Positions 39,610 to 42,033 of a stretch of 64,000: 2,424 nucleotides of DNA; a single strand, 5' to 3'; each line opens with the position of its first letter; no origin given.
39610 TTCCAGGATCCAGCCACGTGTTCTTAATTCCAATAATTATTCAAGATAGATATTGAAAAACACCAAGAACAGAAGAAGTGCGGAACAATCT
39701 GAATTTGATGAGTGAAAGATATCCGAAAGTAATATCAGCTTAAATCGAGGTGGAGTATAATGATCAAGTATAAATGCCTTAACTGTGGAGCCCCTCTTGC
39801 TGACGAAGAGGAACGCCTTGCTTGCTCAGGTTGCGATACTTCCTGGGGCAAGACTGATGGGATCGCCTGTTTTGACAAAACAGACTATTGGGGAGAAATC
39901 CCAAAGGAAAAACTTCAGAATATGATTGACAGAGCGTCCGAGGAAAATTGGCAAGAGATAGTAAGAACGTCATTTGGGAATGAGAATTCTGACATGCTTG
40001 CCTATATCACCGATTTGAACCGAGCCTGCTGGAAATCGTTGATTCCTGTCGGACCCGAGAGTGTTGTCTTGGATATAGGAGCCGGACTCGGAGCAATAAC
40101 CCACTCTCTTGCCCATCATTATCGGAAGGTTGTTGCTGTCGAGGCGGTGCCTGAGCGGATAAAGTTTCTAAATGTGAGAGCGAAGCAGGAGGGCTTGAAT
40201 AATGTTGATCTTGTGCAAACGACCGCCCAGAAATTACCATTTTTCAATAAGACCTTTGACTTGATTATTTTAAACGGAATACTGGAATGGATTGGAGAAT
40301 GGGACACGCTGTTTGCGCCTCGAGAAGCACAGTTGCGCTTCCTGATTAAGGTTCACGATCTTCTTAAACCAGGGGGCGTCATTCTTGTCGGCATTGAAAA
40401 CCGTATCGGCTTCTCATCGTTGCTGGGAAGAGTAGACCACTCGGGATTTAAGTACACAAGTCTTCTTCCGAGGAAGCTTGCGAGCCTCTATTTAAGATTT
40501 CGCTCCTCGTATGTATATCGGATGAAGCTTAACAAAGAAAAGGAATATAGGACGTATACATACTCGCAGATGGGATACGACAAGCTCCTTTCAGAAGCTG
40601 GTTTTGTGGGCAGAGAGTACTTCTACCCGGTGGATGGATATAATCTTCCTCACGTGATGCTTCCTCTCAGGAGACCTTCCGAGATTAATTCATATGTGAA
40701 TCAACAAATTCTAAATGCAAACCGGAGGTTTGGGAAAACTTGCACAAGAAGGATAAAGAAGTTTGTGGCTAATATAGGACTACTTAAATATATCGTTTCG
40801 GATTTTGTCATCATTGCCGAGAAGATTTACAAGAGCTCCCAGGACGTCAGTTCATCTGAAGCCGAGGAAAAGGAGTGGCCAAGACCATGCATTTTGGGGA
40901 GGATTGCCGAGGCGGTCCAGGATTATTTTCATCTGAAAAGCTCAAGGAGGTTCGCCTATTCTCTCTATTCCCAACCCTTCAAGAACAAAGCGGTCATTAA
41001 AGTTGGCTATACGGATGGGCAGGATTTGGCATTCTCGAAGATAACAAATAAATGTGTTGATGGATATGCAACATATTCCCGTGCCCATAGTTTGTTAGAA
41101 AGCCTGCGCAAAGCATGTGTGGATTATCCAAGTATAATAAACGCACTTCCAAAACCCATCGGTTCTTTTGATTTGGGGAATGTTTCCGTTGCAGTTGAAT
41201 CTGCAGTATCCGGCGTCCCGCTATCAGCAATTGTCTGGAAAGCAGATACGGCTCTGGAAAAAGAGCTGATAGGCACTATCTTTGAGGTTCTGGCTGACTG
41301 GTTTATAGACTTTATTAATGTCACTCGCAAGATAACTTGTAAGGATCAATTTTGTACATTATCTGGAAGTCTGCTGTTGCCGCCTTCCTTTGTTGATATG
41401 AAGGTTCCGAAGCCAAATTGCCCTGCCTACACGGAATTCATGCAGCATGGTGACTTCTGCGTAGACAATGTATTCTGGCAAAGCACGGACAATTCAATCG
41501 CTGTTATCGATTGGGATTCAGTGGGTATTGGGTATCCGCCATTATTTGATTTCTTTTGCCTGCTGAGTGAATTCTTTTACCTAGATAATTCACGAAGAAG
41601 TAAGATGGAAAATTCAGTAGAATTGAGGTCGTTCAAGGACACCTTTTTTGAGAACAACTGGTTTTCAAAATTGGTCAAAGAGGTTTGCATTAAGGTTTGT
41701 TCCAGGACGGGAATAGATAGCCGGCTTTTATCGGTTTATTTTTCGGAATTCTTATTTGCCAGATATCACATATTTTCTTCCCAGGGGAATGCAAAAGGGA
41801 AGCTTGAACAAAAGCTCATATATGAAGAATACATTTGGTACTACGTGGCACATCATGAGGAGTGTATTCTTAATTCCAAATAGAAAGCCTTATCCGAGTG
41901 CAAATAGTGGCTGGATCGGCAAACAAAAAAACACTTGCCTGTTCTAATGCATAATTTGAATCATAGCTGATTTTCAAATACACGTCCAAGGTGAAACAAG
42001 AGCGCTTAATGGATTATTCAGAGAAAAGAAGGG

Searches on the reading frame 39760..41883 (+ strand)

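Call 46: search_protein_families(library=ncbifam, proteins=[window:39760-41883:+], max_evalue=0.001)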
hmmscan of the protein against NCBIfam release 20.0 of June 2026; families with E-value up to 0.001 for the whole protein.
window:39760-41883:+ (707 aa): 33 families (the best 25 are shown)
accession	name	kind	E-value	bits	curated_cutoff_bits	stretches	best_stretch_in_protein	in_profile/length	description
TIGR01983.1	UbiG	equivalog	1.3e-09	37.7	102.95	1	100-216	50-157/228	bifunctional 2-polyprenyl-6-hydroxyphenol methylase/3-demethylubiquinol 3-O-methyltransferase UbiG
NF041536.1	ArsM_DUF2284_UU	exception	1.5e-08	33.4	575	1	101-210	78-180/459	arsenite methyltransferase/DUF2284 domain selenoprotein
NF047649.1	MTase_UXPK_star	exception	2.3e-08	33.4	460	1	93-210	71-181/283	methyltransferase/UXPK-star double selenoprotein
TIGR02072.1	BioC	equivalog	2.5e-08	34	184.95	1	101-186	36-118/244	malonyl-ACP O-methyltransferase BioC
NF043040.1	corrin_prot_MT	hypoth_equivalog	3.3e-08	33.2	180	1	99-211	41-148/216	corrinoid protein-associated methyltransferase CpaM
TIGR04345.1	ovoA_Cterm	equivalog_domain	6.1e-08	32.5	170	1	62-129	5-71/242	putative 4-mercaptohistidine N1-methyltransferase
NF041537.1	ArsM_AhpD_UU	exception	1e-07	31.1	510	1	94-210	71-180/345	arsenite methyltransferase/AhpD domain selenoprotein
TIGR00479.1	rumA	equivalog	2.4e-07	30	183.55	1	96-170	290-368/432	23S rRNA (uracil(1939)-C(5))-methyltransferase RlmD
TIGR02469.1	CbiT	equivalog_domain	5e-07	30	78.3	1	97-173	17-96/124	precorrin-6Y C5,15-methyltransferase (decarboxylating) subunit CbiT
TIGR00755.1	ksgA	equivalog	8.3e-07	28.6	171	1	96-162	26-90/256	16S rRNA (adenine(1518)-N(6)/adenine(1519)-N(6))-dimethyltransferase RsmA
NF008264.0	PRK11036.1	equivalog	1.1e-06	28.4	366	1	102-212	47-149/261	tRNA uridine 5-oxyacetic acid(34) methyltransferase CmoM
NF000499.2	Erm23S_rRNA_broad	equivalog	1.5e-06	27.8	212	1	99-155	23-77/244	23S ribosomal RNA methyltransferase Erm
NF045667.1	MTase_DVU1556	equivalog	2.3e-06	27.2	155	1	94-182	17-101/213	DVU_1556 family methyltransferase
NF041675.1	sarc_dimgly_tmase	equivalog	3.7e-06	27.1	550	1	96-171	63-140/278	sarcosine/dimethylglycine N-methyltransferase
TIGR01934.1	MenG_MenH_UbiE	subfamily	6.7e-06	25.6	158.35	1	95-169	35-110/223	ubiquinone/menaquinone biosynthesis methyltransferase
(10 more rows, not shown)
